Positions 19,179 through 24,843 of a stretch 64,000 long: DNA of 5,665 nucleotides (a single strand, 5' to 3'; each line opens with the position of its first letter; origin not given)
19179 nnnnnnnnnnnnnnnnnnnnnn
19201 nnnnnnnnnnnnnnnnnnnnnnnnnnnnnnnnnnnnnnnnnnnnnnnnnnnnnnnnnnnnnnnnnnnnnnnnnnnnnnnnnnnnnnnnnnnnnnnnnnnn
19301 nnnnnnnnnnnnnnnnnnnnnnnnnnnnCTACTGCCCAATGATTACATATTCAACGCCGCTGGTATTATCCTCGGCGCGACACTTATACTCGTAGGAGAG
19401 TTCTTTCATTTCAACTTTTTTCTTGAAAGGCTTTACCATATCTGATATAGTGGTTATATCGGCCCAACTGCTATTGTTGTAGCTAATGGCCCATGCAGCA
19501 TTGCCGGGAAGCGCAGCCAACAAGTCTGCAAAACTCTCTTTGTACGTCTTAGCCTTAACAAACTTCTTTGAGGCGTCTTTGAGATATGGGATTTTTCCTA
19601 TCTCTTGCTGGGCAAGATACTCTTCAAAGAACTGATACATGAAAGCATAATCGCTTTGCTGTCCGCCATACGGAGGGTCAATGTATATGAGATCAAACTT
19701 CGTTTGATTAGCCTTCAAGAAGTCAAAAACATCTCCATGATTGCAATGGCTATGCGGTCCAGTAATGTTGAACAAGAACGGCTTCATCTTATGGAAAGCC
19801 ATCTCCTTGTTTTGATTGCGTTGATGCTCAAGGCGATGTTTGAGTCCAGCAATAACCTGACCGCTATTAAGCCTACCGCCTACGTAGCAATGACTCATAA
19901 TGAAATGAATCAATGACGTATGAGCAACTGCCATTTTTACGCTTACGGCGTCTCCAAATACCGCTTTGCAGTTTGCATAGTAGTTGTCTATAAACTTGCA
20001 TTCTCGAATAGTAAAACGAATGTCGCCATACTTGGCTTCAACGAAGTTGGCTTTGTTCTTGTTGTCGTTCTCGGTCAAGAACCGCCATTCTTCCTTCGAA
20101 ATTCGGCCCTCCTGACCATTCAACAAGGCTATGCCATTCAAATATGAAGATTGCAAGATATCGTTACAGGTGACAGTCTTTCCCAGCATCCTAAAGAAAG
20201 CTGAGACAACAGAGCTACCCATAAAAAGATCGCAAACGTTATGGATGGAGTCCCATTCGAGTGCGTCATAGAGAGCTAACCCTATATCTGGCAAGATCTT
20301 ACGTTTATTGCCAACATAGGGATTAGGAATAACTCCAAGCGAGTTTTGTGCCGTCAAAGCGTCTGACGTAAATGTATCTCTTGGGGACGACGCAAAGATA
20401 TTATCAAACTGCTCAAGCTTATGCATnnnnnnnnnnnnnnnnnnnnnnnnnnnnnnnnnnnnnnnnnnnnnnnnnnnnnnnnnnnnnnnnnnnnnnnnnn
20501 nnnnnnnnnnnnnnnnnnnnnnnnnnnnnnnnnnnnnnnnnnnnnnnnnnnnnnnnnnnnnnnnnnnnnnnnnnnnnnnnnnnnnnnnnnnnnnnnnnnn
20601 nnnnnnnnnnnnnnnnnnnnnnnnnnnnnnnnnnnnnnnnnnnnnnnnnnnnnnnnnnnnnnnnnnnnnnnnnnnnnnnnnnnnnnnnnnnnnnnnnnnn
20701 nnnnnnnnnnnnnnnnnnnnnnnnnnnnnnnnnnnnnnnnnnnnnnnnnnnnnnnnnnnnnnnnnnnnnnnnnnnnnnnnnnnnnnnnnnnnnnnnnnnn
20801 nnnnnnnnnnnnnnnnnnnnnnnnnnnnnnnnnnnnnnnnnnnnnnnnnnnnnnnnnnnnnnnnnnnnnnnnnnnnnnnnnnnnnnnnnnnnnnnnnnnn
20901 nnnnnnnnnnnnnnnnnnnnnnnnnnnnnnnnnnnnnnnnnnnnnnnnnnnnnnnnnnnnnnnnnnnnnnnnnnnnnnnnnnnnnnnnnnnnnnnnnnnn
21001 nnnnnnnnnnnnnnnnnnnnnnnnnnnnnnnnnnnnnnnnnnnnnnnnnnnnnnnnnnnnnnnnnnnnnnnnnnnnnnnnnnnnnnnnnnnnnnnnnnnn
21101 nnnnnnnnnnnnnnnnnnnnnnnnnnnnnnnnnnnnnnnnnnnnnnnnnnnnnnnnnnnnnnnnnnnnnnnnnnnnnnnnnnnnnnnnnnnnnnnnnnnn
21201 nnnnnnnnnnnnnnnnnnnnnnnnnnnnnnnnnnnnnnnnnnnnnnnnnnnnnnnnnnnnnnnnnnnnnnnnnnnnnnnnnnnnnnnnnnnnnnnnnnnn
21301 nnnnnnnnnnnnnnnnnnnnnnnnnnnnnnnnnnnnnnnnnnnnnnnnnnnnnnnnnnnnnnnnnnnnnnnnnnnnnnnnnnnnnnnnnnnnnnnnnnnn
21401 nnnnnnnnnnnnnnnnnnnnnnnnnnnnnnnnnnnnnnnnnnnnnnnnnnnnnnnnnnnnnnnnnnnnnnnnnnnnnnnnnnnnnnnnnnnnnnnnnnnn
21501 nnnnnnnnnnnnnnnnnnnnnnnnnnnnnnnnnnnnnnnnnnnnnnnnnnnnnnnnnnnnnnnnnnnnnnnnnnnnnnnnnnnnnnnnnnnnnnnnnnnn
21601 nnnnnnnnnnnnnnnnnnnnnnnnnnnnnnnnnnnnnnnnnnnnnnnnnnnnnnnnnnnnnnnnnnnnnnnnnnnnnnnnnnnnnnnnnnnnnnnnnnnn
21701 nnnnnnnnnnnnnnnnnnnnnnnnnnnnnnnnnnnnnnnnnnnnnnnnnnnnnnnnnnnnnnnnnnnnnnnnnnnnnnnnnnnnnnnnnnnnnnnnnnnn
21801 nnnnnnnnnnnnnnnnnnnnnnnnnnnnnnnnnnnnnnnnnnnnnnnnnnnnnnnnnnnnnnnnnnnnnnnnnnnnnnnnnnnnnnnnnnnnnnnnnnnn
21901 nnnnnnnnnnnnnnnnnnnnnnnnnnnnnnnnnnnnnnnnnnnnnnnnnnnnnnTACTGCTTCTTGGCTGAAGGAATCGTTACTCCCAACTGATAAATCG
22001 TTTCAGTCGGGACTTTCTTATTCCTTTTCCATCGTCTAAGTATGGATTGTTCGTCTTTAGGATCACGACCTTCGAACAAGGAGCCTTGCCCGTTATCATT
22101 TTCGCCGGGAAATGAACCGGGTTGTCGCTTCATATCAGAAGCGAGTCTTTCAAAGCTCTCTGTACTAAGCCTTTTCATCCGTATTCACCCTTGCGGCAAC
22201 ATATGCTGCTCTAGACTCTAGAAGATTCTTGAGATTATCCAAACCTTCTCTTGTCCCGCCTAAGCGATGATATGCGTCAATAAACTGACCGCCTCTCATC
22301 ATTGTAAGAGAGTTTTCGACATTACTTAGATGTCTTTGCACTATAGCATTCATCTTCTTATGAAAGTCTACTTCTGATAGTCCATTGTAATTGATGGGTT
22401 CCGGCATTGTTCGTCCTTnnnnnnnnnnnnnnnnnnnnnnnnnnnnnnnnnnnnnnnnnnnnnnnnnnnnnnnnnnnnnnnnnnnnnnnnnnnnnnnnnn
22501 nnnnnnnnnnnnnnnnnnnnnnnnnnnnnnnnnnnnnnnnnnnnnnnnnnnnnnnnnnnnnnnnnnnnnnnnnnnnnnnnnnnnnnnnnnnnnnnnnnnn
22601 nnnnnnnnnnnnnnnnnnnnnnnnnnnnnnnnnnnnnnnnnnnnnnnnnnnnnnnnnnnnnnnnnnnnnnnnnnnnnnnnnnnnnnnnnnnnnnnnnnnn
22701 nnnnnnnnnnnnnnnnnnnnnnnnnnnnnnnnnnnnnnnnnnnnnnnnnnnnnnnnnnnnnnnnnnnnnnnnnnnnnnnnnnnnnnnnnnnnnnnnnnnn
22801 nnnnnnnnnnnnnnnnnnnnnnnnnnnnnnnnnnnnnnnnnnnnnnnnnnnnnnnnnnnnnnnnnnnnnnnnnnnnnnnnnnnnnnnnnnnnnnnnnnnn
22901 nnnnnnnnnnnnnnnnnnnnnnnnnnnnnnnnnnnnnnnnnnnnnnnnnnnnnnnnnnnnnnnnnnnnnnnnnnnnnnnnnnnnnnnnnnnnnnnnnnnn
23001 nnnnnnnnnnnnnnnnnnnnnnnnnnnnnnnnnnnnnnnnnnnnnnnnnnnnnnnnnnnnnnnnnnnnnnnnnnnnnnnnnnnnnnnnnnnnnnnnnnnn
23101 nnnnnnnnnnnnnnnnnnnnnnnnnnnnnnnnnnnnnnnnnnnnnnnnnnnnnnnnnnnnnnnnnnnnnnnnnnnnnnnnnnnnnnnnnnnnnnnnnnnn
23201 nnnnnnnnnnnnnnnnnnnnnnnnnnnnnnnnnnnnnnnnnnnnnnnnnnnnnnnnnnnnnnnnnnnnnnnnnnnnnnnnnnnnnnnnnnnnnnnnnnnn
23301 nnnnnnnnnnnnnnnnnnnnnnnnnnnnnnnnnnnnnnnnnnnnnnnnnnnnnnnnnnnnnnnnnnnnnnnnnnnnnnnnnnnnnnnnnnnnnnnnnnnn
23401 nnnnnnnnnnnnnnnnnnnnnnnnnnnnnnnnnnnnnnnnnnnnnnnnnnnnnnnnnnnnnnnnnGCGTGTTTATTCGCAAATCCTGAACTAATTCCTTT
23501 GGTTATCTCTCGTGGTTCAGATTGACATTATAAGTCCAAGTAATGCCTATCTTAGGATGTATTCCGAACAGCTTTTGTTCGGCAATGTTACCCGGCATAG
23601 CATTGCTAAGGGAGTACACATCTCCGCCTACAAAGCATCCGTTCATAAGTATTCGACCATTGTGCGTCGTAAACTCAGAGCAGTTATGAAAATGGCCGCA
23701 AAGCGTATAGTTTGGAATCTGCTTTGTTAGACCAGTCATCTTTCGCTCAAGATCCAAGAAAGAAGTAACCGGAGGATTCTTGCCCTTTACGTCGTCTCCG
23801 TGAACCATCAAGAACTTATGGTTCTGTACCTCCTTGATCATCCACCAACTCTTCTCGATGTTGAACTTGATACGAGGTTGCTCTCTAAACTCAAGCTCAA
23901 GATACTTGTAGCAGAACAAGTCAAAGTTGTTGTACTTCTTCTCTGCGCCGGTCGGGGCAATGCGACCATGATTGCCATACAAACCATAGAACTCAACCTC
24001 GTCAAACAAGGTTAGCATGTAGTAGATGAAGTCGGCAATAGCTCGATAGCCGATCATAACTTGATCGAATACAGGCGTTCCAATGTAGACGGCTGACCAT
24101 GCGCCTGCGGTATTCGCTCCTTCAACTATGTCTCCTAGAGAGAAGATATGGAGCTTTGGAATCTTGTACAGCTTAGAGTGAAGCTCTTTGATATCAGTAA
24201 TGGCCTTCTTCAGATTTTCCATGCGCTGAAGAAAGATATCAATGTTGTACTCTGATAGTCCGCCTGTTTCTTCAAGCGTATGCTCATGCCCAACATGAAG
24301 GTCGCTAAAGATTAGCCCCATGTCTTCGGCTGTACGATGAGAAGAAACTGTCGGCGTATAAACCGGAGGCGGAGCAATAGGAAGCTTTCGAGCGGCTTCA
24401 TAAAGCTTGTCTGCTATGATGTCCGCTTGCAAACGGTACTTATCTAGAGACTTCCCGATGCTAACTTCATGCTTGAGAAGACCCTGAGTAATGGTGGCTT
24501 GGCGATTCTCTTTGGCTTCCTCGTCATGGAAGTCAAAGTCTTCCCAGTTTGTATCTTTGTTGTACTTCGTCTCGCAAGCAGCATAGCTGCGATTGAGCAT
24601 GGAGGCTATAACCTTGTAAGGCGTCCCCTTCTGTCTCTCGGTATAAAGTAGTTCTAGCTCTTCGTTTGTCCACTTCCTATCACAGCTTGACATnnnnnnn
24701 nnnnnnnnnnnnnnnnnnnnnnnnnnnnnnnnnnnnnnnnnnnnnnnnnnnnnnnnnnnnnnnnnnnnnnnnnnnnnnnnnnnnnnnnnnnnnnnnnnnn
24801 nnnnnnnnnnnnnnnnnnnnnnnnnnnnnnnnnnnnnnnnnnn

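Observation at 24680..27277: GT2-GT4-GT2 glycosyltransferase trio transcribed directly after the giant structural genes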

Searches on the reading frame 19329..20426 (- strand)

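Call 5: search_protein_families(library=pfam, proteins=[window:19329-20426:-], max_evalue=0.01)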
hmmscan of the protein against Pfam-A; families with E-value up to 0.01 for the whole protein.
window:19329-20426:- (365 aa): 2 families
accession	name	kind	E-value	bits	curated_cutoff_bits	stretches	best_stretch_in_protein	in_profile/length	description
PF02086.21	MethyltransfD12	-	1.2e-14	55.1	22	1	37-274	1-207/253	D12 class N6 adenine-specific DNA methyltransferase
PF03602.21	Cons_hypoth95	-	0.0025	18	24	1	225-258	93-128/182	Conserved hypothetical protein 95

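Call 6: search_protein_families(library=phrogs, proteins=[window:19329-20426:-], max_evalue=0.001)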
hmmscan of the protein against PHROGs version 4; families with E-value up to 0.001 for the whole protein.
window:19329-20426:- (365 aa): 2 families
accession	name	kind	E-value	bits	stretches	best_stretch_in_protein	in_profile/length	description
phrog_27806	-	other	4.1e-24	85.9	1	37-355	53-364/798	DNA methyltransferase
phrog_56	-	other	1.1e-06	29.3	1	62-353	364-629/647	DNA methyltransferase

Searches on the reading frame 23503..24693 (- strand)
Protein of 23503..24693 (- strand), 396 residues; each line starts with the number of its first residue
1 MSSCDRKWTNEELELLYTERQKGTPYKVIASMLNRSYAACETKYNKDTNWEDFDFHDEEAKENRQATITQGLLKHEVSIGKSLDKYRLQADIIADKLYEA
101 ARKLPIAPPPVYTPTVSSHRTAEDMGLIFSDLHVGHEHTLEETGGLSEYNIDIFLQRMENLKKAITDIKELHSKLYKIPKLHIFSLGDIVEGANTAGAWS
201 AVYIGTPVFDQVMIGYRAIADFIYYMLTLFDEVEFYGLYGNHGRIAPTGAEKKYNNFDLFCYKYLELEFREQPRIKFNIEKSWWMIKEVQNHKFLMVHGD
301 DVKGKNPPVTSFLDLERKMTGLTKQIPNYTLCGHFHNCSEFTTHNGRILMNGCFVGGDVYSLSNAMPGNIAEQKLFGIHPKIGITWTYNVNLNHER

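Call 5: search_protein_families(library=pfam, proteins=[window:23503-24693:-], max_evalue=0.01)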
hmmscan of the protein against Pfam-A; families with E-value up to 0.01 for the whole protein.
window:23503-24693:- (396 aa): 2 families
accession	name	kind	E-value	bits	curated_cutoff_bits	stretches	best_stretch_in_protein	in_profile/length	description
PF00149.33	Metallophos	-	0.0036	18.2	21.5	1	127-302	4-117/191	Calcineurin-like phosphoesterase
PF00249.37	Myb_DNA-binding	-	0.0066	17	24.4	0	7-46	3-44/46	Myb-like DNA-binding domain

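Call 6: search_protein_families(library=phrogs, proteins=[window:23503-24693:-], max_evalue=0.001)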
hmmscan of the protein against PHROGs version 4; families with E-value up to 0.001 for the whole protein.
window:23503-24693:- (396 aa): 2 families
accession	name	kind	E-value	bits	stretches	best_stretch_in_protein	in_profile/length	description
phrog_284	-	DNA, RNA and nucleotide metabolism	1.5e-41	143.6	1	35-394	39-396/398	exonuclease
phrog_704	-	DNA, RNA and nucleotide metabolism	4.1e-10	40.3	1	6-345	2-340/390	DNA repair exonuclease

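Call 14: search_protein_families(library=ncbifam, proteins=[window:23503-24693:-], max_evalue=0.001)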
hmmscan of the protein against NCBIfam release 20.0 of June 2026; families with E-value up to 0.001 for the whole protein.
window:23503-24693:- (396 aa): 0 families
